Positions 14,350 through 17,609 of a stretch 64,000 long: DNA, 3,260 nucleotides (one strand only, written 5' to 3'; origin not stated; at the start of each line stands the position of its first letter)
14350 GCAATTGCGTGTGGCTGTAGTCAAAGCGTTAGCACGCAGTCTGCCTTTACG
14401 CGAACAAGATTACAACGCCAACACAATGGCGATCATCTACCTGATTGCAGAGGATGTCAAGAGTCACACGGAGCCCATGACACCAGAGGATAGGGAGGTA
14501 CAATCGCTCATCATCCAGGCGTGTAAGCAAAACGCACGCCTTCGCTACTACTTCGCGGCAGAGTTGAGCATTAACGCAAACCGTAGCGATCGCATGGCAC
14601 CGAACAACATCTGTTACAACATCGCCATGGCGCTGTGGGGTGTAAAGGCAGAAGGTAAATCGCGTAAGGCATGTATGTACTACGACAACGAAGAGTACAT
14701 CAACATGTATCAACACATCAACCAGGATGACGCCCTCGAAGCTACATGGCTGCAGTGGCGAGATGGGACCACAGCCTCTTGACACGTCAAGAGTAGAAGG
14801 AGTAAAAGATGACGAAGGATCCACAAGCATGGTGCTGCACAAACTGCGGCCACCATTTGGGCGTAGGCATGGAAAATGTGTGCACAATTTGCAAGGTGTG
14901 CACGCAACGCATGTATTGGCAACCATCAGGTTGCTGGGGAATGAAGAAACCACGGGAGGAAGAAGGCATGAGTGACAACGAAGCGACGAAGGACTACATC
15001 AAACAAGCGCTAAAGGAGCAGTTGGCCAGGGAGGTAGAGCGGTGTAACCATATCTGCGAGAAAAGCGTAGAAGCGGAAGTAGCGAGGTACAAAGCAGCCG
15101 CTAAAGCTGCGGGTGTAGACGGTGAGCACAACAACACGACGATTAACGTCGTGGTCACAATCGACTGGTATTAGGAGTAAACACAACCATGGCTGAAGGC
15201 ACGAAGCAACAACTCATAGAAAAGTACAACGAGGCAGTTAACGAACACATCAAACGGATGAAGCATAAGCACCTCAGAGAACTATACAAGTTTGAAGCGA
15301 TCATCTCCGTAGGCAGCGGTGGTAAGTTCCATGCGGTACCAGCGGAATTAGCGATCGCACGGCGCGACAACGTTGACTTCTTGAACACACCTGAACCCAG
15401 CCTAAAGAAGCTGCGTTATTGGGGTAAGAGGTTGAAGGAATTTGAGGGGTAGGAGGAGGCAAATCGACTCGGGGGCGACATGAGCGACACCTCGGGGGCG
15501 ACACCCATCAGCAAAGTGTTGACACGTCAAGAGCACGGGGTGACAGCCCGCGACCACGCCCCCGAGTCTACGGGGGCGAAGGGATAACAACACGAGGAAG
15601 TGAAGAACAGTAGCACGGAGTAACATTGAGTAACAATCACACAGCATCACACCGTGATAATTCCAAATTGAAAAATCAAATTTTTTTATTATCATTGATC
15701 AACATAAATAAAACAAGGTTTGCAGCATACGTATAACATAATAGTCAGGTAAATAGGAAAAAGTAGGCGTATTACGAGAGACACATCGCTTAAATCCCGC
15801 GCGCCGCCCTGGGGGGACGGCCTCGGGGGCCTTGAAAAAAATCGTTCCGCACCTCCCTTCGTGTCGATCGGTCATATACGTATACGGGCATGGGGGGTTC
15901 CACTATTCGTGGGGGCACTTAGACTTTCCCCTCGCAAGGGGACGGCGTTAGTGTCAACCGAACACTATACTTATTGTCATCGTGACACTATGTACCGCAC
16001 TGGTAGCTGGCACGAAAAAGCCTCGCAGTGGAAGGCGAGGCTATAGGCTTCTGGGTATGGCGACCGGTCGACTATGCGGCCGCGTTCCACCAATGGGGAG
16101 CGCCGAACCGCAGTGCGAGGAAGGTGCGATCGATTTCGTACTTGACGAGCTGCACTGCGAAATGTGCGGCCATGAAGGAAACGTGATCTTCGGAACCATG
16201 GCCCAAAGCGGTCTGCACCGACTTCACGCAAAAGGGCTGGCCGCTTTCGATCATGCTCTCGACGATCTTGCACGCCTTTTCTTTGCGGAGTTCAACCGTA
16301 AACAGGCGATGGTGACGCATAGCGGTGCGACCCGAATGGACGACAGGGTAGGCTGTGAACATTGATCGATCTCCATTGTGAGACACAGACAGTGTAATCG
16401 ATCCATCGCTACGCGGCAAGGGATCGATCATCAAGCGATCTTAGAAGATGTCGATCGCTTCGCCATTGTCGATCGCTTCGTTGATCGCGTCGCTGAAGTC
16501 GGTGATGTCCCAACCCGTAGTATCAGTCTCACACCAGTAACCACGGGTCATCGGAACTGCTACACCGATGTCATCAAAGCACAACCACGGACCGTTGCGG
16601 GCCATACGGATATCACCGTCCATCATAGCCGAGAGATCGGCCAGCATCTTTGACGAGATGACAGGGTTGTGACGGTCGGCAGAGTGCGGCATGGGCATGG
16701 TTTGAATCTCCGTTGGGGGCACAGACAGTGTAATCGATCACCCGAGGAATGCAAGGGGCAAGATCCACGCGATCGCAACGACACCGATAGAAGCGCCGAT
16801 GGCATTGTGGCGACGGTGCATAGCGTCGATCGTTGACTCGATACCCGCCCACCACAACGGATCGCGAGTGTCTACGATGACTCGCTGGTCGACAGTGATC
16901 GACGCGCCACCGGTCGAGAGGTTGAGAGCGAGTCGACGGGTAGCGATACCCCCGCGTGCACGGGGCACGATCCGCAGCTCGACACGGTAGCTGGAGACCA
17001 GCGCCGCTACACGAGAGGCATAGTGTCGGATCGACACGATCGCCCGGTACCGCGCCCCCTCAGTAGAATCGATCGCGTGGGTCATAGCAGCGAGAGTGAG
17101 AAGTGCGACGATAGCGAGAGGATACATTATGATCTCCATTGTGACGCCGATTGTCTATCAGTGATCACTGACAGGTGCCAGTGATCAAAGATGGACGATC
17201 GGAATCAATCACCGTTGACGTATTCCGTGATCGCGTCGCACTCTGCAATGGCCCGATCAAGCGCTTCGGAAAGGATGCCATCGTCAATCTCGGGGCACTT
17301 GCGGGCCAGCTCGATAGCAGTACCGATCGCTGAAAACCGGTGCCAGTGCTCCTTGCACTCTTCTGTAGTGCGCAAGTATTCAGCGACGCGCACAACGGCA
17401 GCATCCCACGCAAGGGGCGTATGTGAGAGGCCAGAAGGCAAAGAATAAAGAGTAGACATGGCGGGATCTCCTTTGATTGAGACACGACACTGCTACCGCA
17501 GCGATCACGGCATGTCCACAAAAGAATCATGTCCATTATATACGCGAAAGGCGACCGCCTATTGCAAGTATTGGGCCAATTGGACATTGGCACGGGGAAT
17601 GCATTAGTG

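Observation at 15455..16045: AT-rich island with flanking direct repeats, palindromes and hairpins in a 600-bp noncoding gap: candidate origin/DUE or regulatory hub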

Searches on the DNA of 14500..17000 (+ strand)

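Call 4: search_dna_similar(query=window:15300-16200:+, collection=phages, mode=distant, max_rows=30)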
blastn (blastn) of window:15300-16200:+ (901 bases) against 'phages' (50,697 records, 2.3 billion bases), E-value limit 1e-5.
No match.

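Call 5: search_rna_families(source=window, start=14500, end=17000, threshold=evalue, max_evalue=10, show_alignments=3)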
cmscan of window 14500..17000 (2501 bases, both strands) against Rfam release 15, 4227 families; matches with E-value up to 10: 4.
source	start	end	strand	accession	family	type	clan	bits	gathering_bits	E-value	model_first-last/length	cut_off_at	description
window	15613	15701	-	RF01572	DdR4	Gene; snRNA; snoRNA; CD-box;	-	21.3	70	4.3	1-106/106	no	Dictyostelium snoRNA DdR4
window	15634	15701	-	RF00331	snoZ169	Gene; snRNA; snoRNA; CD-box;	-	19.5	55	5.5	1-69/69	no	Small nucleolar RNA Z169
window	14745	14784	-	RF00490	S-element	Cis-reg;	-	18.3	47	8.9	1-67/67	no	S-element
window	16529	16581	-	RF01129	sR44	Gene; snRNA; snoRNA; CD-box;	-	12.7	45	7.1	1-55/55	no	Small nucleolar RNA sR44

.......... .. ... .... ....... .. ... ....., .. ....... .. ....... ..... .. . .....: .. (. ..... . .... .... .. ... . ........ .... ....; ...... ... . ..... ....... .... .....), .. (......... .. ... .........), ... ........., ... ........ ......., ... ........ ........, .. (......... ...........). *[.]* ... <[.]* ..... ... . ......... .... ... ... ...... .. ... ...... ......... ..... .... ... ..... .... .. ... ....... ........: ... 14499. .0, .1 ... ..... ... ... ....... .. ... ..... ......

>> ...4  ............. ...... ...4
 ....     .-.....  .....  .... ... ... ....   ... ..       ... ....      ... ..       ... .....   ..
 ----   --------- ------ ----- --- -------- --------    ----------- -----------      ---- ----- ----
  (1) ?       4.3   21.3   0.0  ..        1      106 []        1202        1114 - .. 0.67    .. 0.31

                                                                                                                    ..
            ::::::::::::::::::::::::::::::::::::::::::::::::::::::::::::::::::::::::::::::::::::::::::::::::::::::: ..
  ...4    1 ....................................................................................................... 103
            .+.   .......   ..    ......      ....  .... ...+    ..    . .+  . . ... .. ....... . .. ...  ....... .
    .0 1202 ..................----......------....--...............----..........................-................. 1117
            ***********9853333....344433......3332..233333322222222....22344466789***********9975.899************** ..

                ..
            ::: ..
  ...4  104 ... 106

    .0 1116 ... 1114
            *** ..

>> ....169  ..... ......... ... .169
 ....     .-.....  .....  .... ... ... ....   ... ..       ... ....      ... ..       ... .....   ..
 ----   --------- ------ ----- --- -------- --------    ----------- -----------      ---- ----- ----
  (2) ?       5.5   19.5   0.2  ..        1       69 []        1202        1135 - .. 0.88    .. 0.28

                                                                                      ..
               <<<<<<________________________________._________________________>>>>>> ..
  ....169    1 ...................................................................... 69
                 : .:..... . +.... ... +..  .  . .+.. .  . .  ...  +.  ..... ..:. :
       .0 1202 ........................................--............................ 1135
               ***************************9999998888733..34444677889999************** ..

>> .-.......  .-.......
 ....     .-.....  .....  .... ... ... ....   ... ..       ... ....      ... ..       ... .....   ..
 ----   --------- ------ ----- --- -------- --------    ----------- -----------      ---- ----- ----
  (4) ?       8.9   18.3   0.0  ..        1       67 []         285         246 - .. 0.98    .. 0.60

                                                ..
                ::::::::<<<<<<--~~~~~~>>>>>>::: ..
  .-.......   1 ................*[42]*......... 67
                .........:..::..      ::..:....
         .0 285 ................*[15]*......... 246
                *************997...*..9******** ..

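Call 76: search_dna_similar(query=window:15581-16071:+, collection=plasmids, mode=distant, max_rows=5)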
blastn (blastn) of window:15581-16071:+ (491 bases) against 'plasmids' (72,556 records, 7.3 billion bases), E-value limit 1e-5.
No match.

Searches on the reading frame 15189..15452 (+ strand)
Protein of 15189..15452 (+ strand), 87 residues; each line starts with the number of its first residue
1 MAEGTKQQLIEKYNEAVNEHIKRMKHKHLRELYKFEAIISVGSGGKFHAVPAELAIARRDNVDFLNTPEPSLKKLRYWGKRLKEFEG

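Call 12: find_related_loci(query=window:15189-15452:+, collection=viral_contigs, flank=5000)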
Query window:15189-15452:+ (87 aa) in viral_contigs; peptide patterns used: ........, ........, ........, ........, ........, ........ (x = any residue, [..] = any of these).
8 stretches matched a pattern, but none encodes a relative of the query by tblastn (E <= 1e-3).

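Call 16: find_encoding_contigs(protein=window:15189-15452:+, flank=10000, max_places=10)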
Protein window:15189-15452:+ (87 aa): 4 contigs read that carry it; 2 places shown.
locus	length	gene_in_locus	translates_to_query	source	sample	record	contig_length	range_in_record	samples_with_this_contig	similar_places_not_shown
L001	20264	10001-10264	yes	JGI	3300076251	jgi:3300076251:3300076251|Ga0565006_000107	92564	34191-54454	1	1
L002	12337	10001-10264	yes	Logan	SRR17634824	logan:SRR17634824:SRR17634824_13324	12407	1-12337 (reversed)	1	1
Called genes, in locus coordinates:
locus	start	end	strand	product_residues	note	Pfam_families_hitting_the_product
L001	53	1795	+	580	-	-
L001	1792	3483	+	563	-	PF23899:SU10_portal (weak)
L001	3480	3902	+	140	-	-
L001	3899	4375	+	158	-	-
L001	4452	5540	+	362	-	-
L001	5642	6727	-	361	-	-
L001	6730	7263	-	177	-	-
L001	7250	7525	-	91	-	-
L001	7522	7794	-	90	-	-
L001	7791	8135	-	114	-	-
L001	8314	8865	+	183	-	-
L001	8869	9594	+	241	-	-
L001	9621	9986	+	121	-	-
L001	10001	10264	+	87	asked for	-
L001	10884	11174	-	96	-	-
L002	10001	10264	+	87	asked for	-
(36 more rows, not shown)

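Call 34: search_protein_families(library=pfam, proteins=[window:15189-15452:+], max_evalue=0.1)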
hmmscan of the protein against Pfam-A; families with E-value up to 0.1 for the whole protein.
window:15189-15452:+ (87 aa): 0 families

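Call 35: search_protein_families(library=phrogs, proteins=[window:15189-15452:+], max_evalue=0.01)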
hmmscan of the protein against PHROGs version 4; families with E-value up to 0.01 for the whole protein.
window:15189-15452:+ (87 aa): 0 families

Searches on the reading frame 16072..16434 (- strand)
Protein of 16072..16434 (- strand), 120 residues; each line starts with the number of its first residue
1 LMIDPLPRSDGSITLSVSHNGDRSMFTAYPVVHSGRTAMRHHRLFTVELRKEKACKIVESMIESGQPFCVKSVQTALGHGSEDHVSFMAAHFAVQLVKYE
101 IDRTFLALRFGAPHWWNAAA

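Call 13: find_related_loci(query=window:16072-16434:-, collection=viral_contigs, flank=5000)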
Query window:16072-16434:- (120 aa) in viral_contigs; peptide patterns used: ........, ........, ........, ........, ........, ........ (x = any residue, [..] = any of these).
1 stretches matched a pattern, but none encodes a relative of the query by tblastn (E <= 1e-3).

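Call 34: search_protein_families(library=pfam, proteins=[window:16072-16362:-], max_evalue=0.1)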
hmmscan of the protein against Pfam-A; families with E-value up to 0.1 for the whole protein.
window:16072-16362:- (96 aa): 0 families

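Call 35: search_protein_families(library=phrogs, proteins=[window:16072-16362:-], max_evalue=0.01)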
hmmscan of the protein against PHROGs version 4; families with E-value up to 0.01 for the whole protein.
window:16072-16362:- (96 aa): 0 families

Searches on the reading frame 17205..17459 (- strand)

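Call 34: search_protein_families(library=pfam, proteins=[window:17205-17459:-], max_evalue=0.1)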
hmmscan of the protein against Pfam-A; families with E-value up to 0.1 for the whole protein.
window:17205-17459:- (84 aa): 1 family
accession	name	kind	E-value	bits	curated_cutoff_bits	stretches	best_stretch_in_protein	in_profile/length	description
PF00249.37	Myb_DNA-binding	-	0.082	13.5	24.4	0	25-41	26-44/46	Myb-like DNA-binding domain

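Call 35: search_protein_families(library=phrogs, proteins=[window:17205-17459:-], max_evalue=0.01)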
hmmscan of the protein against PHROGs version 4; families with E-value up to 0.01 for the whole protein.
window:17205-17459:- (84 aa): 0 families
